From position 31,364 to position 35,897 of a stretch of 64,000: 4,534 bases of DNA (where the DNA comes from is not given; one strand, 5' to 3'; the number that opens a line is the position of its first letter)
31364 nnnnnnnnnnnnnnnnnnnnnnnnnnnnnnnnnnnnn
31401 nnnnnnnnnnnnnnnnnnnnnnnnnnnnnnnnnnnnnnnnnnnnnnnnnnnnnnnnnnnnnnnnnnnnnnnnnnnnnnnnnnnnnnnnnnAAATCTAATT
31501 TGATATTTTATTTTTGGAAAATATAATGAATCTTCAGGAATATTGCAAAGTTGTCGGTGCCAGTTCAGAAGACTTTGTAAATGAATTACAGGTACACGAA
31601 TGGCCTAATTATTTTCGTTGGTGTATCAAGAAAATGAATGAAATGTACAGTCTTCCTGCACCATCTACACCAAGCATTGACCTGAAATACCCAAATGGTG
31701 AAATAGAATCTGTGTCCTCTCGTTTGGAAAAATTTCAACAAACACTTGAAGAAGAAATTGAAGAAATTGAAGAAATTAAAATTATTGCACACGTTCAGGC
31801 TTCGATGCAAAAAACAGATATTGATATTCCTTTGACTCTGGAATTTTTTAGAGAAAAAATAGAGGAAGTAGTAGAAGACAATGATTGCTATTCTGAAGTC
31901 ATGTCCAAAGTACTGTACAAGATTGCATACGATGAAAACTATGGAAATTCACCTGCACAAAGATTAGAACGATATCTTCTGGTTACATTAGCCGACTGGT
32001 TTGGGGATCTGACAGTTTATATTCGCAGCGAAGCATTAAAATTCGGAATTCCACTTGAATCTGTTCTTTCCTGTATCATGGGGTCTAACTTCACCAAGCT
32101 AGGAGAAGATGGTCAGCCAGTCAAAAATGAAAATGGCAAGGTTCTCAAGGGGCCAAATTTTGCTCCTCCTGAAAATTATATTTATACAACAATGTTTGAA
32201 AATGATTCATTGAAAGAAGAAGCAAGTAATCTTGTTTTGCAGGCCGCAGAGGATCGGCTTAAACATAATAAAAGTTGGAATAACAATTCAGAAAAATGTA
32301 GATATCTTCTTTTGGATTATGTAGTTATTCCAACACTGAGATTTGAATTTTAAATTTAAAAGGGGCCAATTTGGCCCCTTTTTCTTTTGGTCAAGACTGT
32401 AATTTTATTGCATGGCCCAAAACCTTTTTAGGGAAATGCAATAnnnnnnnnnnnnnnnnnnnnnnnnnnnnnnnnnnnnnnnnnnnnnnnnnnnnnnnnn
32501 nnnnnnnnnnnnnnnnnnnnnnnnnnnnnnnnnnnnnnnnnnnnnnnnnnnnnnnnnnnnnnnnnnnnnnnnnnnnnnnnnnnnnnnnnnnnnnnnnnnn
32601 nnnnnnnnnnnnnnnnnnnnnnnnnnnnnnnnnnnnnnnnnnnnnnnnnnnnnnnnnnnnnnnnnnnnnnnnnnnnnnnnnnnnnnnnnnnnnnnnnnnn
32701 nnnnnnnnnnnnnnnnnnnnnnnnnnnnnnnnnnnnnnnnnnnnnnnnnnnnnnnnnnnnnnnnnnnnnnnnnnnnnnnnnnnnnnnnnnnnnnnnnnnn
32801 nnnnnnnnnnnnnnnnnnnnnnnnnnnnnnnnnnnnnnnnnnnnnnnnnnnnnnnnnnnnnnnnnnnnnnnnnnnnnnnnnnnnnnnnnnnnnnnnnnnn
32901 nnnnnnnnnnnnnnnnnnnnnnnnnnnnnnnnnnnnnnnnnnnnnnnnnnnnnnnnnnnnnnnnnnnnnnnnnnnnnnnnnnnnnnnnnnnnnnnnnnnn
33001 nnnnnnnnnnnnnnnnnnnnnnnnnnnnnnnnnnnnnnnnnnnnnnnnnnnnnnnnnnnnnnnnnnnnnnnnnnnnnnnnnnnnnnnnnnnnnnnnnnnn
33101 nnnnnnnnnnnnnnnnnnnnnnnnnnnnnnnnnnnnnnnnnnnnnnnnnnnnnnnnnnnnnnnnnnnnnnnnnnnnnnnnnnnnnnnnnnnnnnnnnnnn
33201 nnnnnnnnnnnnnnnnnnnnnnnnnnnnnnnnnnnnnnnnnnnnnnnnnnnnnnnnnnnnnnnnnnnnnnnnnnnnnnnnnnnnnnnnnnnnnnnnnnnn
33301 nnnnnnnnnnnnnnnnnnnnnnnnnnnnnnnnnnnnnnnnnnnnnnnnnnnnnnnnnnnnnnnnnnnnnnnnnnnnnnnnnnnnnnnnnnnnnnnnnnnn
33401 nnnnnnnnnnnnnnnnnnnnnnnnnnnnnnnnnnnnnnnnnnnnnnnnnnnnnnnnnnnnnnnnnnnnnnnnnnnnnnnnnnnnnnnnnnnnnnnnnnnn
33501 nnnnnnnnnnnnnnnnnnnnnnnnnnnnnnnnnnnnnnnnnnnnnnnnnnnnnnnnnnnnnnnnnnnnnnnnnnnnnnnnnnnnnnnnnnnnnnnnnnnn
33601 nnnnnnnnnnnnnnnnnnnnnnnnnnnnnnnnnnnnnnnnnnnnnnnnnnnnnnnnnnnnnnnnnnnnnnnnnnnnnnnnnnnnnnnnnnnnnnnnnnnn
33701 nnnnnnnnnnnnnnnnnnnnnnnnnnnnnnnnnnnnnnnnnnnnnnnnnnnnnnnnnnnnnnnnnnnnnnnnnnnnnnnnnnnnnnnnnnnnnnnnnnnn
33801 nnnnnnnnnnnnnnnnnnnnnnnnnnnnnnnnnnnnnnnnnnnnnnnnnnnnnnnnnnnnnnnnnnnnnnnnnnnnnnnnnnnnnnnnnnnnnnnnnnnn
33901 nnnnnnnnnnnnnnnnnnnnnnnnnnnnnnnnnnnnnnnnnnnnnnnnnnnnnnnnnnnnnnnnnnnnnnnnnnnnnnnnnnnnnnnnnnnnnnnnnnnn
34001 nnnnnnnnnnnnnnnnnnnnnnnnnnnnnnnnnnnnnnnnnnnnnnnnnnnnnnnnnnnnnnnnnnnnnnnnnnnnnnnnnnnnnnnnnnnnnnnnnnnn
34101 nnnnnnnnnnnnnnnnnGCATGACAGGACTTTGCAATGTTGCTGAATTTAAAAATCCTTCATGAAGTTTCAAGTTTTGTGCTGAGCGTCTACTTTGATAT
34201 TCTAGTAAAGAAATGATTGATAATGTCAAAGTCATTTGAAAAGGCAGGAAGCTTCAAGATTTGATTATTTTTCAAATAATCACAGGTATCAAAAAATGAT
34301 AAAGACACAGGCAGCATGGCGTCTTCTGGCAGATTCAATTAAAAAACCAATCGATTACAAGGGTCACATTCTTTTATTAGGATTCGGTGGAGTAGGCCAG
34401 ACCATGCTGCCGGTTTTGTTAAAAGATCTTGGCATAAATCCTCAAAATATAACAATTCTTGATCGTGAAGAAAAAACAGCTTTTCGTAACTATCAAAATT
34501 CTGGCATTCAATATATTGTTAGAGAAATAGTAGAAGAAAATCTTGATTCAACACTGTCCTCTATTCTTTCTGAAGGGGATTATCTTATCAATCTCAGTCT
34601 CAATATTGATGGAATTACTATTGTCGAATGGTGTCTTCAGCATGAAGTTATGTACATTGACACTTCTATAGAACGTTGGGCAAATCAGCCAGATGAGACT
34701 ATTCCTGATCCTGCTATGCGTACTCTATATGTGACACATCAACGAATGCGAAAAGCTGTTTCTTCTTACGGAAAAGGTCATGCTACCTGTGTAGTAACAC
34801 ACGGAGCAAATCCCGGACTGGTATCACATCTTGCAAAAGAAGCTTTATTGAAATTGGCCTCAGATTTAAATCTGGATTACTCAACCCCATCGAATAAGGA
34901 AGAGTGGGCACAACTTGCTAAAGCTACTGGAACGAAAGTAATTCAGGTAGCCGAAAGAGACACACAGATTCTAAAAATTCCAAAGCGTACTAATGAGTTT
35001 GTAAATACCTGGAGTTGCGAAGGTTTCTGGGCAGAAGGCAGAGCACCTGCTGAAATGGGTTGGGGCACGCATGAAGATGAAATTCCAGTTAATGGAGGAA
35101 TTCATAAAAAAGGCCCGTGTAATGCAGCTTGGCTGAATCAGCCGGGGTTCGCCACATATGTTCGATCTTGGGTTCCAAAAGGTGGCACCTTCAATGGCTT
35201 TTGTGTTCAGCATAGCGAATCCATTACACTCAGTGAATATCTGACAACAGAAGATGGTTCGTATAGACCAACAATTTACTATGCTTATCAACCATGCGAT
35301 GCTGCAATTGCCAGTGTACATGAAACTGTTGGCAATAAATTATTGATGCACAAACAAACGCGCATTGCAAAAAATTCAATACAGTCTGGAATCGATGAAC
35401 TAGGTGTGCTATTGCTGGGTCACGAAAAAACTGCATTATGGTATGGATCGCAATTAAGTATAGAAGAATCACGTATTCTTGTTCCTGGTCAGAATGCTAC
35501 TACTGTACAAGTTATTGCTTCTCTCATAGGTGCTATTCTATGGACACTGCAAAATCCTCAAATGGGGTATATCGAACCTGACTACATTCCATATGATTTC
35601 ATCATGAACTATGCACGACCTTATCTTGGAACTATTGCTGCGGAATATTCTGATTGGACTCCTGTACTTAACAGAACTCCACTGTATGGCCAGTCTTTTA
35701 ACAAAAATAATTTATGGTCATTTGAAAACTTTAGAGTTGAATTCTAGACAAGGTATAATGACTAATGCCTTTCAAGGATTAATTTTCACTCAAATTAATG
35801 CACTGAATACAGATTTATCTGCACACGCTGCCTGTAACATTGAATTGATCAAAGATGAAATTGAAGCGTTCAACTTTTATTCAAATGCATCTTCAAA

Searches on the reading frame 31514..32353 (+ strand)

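Call 109: search_protein_families(library=phrogs, proteins=[window:31514-32353:+], max_evalue=0.001)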
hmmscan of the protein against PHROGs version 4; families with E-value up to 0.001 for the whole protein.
window:31514-32353:+ (279 aa): 2 families
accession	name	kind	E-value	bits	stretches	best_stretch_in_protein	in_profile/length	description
phrog_671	-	other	1.4e-16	61.2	1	73-237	530-669/678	nucleotide pyrophosphohydrolase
phrog_4159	-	other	7.4e-05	23.1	1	79-235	115-263/270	nucleotide pyrophosphohydrolase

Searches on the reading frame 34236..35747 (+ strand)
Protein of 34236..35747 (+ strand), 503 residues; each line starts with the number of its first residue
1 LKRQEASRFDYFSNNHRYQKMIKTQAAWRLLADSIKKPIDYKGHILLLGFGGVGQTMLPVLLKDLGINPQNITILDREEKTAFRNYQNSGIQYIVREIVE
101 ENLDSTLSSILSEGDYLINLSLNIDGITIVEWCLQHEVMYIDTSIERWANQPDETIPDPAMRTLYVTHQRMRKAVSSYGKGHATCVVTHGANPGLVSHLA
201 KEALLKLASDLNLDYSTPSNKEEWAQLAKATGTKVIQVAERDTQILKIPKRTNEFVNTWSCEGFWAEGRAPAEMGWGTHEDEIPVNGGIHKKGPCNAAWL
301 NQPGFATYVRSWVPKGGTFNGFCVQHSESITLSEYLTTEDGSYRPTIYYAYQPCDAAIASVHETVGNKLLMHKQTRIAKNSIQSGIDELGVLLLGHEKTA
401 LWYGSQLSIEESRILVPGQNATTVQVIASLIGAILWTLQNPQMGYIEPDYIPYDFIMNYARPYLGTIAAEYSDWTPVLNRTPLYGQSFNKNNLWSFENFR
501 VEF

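Call 66: search_protein_families(library=pfam, proteins=[window:34236-35747:+], max_evalue=0.001)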
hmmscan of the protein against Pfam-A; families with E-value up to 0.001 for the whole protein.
window:34236-35747:+ (503 aa): 2 families
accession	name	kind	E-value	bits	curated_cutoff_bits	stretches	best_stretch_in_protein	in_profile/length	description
PF16653.10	Sacchrp_dh_C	-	2e-25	90.9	31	1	190-468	1-261/265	Saccharopine dehydrogenase C-terminal domain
PF03435.24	Sacchrp_dh_NADP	-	4.7e-24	85.6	25.1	1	45-186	1-129/129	Saccharopine dehydrogenase NADP binding domain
